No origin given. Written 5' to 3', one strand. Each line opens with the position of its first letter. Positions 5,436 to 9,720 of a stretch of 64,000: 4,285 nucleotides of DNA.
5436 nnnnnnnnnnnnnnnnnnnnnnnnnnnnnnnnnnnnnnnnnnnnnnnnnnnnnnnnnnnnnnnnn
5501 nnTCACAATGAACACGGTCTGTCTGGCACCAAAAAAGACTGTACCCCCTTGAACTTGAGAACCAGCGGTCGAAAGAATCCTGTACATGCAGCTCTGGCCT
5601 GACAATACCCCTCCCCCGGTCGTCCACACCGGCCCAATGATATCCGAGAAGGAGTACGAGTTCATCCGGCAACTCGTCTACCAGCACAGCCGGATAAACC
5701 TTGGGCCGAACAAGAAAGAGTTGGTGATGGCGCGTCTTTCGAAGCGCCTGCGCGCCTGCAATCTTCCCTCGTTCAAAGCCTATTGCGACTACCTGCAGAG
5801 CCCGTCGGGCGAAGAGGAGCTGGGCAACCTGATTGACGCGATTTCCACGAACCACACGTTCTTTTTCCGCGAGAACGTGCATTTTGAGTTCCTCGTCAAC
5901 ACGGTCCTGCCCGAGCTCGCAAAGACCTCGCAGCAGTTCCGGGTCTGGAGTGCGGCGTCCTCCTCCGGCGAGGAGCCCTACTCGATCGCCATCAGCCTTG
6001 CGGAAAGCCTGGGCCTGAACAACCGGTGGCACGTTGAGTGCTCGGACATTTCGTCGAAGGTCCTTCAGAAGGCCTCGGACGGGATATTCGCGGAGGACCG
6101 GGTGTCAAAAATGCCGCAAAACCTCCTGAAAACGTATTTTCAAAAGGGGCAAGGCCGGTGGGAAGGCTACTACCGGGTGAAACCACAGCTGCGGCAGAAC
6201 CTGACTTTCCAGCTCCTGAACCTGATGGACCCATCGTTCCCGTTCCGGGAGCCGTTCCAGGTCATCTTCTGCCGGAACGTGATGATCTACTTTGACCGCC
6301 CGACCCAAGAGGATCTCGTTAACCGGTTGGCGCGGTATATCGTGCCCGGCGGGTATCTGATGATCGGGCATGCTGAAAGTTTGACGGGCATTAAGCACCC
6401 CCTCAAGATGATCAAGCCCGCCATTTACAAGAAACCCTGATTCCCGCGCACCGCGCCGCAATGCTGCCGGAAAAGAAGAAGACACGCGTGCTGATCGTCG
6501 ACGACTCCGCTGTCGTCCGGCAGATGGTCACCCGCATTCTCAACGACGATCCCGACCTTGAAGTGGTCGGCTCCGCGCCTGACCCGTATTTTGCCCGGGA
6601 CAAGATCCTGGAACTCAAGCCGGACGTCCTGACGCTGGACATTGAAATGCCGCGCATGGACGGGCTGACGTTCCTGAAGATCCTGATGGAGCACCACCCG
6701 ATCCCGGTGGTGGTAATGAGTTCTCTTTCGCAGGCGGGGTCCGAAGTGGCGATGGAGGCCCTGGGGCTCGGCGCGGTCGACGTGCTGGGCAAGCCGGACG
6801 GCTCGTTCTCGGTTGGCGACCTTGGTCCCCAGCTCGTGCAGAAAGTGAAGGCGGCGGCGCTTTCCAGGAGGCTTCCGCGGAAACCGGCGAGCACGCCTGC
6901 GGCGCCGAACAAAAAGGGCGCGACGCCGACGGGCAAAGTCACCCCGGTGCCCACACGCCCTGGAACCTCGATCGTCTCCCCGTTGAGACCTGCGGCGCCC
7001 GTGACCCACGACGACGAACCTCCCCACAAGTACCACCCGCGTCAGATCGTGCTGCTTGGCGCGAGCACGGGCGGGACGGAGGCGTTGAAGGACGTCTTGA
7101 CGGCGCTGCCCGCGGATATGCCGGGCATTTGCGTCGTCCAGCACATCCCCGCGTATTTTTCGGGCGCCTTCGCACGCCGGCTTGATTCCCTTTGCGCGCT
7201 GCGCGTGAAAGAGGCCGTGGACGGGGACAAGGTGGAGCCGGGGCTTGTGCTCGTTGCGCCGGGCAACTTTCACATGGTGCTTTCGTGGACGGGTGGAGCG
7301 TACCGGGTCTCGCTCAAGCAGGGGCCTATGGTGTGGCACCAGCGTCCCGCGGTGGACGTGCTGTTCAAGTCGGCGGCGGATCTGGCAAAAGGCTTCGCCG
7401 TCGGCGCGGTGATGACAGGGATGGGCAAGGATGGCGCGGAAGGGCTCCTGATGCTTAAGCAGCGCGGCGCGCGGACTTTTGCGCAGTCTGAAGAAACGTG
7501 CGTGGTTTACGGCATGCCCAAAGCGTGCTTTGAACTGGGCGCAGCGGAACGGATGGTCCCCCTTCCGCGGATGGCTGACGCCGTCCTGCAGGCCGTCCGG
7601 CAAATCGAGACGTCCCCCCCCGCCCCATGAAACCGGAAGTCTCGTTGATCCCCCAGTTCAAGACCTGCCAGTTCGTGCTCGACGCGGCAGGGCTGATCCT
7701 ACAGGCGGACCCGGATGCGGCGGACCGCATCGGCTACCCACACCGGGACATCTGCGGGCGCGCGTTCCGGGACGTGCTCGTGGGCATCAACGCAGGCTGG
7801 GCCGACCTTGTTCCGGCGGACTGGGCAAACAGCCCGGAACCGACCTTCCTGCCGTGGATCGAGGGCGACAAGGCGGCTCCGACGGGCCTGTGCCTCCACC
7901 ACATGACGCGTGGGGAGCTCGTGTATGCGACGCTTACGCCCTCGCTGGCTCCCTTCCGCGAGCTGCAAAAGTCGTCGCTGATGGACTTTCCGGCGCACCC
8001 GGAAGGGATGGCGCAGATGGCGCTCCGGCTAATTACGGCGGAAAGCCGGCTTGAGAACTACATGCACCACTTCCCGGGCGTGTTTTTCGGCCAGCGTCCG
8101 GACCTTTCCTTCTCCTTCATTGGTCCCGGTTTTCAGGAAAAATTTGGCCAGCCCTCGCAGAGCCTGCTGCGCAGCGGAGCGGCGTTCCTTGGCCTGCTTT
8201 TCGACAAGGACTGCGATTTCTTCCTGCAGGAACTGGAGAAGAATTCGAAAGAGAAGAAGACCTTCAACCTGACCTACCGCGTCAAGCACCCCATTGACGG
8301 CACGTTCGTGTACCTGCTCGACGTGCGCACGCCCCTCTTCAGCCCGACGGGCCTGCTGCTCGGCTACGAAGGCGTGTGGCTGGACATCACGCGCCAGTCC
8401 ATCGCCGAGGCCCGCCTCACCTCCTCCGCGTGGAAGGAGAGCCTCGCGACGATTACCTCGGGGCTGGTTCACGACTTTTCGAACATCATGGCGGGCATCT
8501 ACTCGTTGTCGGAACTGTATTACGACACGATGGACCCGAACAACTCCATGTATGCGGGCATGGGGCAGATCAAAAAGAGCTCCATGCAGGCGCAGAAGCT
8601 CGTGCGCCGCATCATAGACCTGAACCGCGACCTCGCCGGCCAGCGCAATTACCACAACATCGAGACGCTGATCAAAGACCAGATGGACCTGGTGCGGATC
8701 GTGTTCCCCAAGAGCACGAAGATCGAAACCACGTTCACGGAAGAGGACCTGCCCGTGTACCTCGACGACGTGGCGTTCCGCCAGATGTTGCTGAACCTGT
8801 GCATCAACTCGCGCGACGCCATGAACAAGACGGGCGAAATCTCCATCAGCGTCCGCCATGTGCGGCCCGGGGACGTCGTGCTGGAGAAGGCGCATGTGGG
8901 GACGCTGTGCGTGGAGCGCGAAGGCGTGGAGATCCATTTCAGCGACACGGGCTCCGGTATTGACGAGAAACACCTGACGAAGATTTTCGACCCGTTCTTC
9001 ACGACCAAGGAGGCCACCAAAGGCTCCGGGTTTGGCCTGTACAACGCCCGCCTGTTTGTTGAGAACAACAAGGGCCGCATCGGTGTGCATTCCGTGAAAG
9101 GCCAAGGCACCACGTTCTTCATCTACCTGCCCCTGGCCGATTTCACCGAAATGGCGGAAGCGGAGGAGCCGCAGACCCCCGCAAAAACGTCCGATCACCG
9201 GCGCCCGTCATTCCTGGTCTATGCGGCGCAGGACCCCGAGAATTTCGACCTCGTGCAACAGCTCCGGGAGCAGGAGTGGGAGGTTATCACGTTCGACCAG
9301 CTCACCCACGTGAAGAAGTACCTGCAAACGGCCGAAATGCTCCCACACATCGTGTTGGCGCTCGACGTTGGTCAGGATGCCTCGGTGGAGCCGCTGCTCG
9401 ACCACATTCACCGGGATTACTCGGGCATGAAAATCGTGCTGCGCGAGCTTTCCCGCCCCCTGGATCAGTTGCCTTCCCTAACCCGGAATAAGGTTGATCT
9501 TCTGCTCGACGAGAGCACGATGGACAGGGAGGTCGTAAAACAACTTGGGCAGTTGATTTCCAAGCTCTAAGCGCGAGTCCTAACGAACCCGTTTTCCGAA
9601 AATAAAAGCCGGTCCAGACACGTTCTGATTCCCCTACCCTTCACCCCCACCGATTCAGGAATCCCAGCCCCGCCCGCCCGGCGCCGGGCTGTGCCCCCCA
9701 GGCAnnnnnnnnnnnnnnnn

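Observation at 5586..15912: Six-gene Che-like operon (CheR, CheB, PAS kinase, REC-HD-GYP, hybrid kinase, CheA) with no MCP, CheW or CheY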

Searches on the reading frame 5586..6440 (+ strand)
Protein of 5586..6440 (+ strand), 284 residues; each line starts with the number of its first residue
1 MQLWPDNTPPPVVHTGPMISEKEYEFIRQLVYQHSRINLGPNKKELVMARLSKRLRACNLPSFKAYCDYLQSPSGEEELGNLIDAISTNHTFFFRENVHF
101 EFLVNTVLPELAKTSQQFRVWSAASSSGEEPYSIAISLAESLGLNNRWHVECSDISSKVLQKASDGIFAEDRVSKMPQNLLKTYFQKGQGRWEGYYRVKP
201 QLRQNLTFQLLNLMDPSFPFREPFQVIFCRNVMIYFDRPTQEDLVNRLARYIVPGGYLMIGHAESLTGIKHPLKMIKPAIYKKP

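Call 3: search_protein_families(library=pfam, proteins=[window:5586-6440:+], max_evalue=0.01)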
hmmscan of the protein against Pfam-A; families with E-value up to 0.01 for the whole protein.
window:5586-6440:+ (284 aa): 4 families
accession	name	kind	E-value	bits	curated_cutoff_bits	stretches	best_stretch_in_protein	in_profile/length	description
PF01739.24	CheR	-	6.8e-57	192.5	27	1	89-277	1-190/195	CheR methyltransferase, SAM binding domain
PF03705.20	CheR_N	-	1.5e-17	63.5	27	1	23-72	2-51/53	CheR methyltransferase, all-alpha domain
PF13649.12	Methyltransf_25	-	0.00018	22.6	27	1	205-256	47-97/97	Methyltransferase domain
PF08242.18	Methyltransf_12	-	0.0045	18.1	30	0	204-258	49-98/98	Methyltransferase domain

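Call 5: search_protein_families(library=ncbifam, proteins=[window:5586-6440:+], max_evalue=0.01)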
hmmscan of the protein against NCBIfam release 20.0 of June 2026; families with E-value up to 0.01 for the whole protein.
window:5586-6440:+ (284 aa): 1 family
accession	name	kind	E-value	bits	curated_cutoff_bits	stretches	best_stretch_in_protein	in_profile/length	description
NF007902.0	PRK10611.1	equivalog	1.1e-71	241.4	435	1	18-275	21-275/287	protein-glutamate O-methyltransferase CheR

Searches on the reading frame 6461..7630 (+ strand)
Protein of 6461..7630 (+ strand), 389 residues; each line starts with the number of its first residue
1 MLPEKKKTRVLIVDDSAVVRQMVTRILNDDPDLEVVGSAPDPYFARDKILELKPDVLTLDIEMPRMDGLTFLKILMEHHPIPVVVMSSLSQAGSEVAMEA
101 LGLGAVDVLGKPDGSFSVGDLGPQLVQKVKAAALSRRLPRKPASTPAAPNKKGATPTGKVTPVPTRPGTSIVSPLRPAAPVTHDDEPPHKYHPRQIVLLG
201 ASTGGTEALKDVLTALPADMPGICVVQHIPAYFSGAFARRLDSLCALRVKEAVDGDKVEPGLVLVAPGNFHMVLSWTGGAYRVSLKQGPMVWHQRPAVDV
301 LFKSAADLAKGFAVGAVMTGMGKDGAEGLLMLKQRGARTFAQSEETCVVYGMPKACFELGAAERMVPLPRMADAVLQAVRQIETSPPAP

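Call 3: search_protein_families(library=pfam, proteins=[window:6461-7630:+], max_evalue=0.01)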
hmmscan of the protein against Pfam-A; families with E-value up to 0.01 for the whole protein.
window:6461-7630:+ (389 aa): 2 families
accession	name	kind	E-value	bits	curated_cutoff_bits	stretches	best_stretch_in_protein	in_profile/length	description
PF01339.22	CheB_methylest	-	2.9e-60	203.4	24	1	197-374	1-173/174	CheB methylesterase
PF00072.30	Response_reg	-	1e-20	74.4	30.2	1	10-112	1-100/111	Response regulator receiver domain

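Call 5: search_protein_families(library=ncbifam, proteins=[window:6461-7630:+], max_evalue=0.01)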
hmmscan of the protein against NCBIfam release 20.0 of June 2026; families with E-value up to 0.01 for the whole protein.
window:6461-7630:+ (389 aa): 66 families (the best 25 are shown)
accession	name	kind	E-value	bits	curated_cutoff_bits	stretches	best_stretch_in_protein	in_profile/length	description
NF001965.0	PRK00742.1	subfamily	3.5e-123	411.3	293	1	6-380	2-354/357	chemotaxis-specific protein-glutamate methyltransferase CheB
NF009206.0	PRK12555.1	subfamily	2.8e-106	355.3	342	1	9-381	2-338/340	chemotaxis-specific protein-glutamate methyltransferase CheB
NF008677.0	PRK11697.1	equivalog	3.8e-15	55.9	246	1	9-112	3-102/238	two-component system response regulator BtsR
NF007935.0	PRK10651.1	equivalog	1.2e-13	50.8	250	1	5-107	4-105/216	two-component system response regulator NarL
NF007969.0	PRK10693.1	equivalog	3.6e-13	49.3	329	1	8-112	8-109/337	two-component system response regulator RssB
TIGR02875.1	spore_0_A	equivalog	4.6e-13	49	200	1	6-112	1-108/262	sporulation transcription factor Spo0A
NF008469.0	PRK11361.1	equivalog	5.2e-13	48.5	714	1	7-112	4-106/461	acetoacetate metabolism transcriptional regulator AtoC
NF045505.1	RR_RssB_Pseudo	equivalog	7e-12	45.1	700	1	6-113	4-108/394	two-component system response regulator RssB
NF045717.1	DVU0259_DivK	exception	5.9e-11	42.6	160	1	8-93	3-89/117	DVU0259 family response regulator domain-containing protein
NF052445.1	RespRegMctR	equivalog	1.1e-10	41.3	300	1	8-91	2-85/205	two-component system response regulator MctR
NF051870.1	NAssimRespRegNtrX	equivalog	1.1e-10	41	600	1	9-112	3-105/452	nitrogen assimilation response regulator NtrX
NF041367.1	CheY_Halo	equivalog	1.6e-10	41.3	200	1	10-112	1-100/114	chemotaxis protein CheY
NF007708.0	PRK10403.1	equivalog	1.7e-10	40.7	343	1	3-96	2-95/215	nitrate/nitrite response regulator protein NarP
TIGR01818.1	ntrC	equivalog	3.2e-10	39.4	558.6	1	10-112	1-100/463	nitrogen regulation protein NR(I)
NF008176.1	PRK10923.1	equivalog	4e-10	38.9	620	1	7-112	3-105/469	nitrogen regulation protein NR(I)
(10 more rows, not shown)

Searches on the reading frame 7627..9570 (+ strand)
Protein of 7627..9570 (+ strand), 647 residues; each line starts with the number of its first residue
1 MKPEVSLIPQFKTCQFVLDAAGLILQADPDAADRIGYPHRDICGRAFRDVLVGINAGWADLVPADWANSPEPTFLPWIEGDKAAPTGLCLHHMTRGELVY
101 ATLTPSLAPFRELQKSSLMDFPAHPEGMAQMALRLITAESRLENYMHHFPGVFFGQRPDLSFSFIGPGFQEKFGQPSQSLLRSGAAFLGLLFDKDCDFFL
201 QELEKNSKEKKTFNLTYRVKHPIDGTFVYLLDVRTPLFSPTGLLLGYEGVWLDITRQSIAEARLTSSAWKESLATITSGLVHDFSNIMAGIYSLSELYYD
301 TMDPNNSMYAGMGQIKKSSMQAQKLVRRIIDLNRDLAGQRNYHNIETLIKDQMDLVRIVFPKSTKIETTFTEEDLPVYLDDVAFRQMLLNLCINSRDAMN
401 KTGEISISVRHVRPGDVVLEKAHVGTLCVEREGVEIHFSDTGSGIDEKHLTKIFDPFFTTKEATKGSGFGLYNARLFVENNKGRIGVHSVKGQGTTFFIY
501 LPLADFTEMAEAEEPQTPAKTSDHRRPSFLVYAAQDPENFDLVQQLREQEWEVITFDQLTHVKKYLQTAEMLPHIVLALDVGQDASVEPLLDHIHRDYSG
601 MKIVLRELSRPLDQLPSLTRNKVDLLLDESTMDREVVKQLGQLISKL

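Call 3: search_protein_families(library=pfam, proteins=[window:7627-9570:+], max_evalue=0.01)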
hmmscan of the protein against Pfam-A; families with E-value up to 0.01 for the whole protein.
window:7627-9570:+ (647 aa): 3 families
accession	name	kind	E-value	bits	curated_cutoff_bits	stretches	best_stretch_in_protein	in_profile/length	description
PF02518.31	HATPase_c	-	7.8e-20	71.8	26.4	1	380-504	2-110/111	Histidine kinase-, DNA gyrase B-, and HSP90-like ATPase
PF08447.18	PAS_3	-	0.00026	21.6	25.6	1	164-249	3-87/89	PAS fold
PF00989.32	PAS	-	0.0037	17.7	22.6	0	200-254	62-113/113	PAS fold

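Call 5: search_protein_families(library=ncbifam, proteins=[window:7627-9570:+], max_evalue=0.01)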
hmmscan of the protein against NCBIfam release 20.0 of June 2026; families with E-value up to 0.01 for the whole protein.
window:7627-9570:+ (647 aa): 71 families (the best 25 are shown)
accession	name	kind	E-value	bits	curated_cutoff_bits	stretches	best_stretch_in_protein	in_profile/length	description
NF010411.0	PRK13837.1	equivalog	2.3e-48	164.8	647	1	258-516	435-688/828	two-component system VirA-like sensor kinase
NF046020.1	HisKinCckABruc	equivalog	3.3e-43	147.7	1000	1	252-536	459-740/868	cell cycle histidine kinase CckA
NF046026.1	HisKinCckACaul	equivalog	7.6e-40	136.7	1000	1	251-520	279-549/678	cell cycle histidine kinase CckA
NF010076.0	PRK13557.1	subfamily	8.3e-38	130.1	631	1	235-518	125-409/540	histidine kinase famiy protein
NF008468.0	PRK11360.1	equivalog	7.8e-31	107.1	646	1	206-505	329-610/616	two-component system sensor histidine kinase AtoS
NF007688.0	PRK10364.1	equivalog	4.9e-25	88.2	479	1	273-504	240-452/460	two-component system sensor histidine kinase ZraS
NF052574.1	HisKinEspCMyxo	equivalog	1.9e-22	79.2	1200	1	201-522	346-661/785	serine histidine kinase EspC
NF047497.1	HK_LIC_12097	equivalog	1e-18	67.2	500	1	271-503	148-366/367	LIC_12097 family sensor histidine kinase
NF038348.1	T2SS_HK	subfamily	8.6e-18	64.1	450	1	319-503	408-573/574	histidine kinase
NF053867.1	SprKinKinDBac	equivalog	1.3e-17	63.5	775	1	256-504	269-498/500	sporulation kinase KinD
NF046044.1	PnpS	equivalog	1.5e-17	63.7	400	1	315-502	213-390/390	two-component system histidine kinase PnpS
NF041777.1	sens_FixL_Rhizob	equivalog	2.1e-17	63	850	1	300-505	293-483/485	sensor protein FixL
TIGR02916.1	PEP_his_kin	equivalog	4.1e-17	62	300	1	263-502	465-679/679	XrtA/PEP-CTERM system histidine kinase PrsK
NF052573.1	HisKinEspAMyxo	equivalog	7.1e-17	60.7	1400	1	224-559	335-664/755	serine histidine kinase EspA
NF008302.0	PRK11091.1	equivalog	1e-16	60.3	838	1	224-514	236-516/779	aerobic respiration two-component sensor histidine kinase ArcB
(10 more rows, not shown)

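Call 34: list_cluster_members(proteins=[P0001, window:7627-9570:+, window:9705-10970:+])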
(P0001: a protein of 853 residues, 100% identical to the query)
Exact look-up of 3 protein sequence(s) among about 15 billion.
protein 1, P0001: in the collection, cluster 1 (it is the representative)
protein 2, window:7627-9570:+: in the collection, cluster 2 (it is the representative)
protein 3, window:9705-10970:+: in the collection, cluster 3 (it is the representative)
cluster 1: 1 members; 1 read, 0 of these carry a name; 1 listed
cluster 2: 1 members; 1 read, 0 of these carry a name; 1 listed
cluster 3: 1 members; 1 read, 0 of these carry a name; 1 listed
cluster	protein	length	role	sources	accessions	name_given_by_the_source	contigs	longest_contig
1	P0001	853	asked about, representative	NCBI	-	-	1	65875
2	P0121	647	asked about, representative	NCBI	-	-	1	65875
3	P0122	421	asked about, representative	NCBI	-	-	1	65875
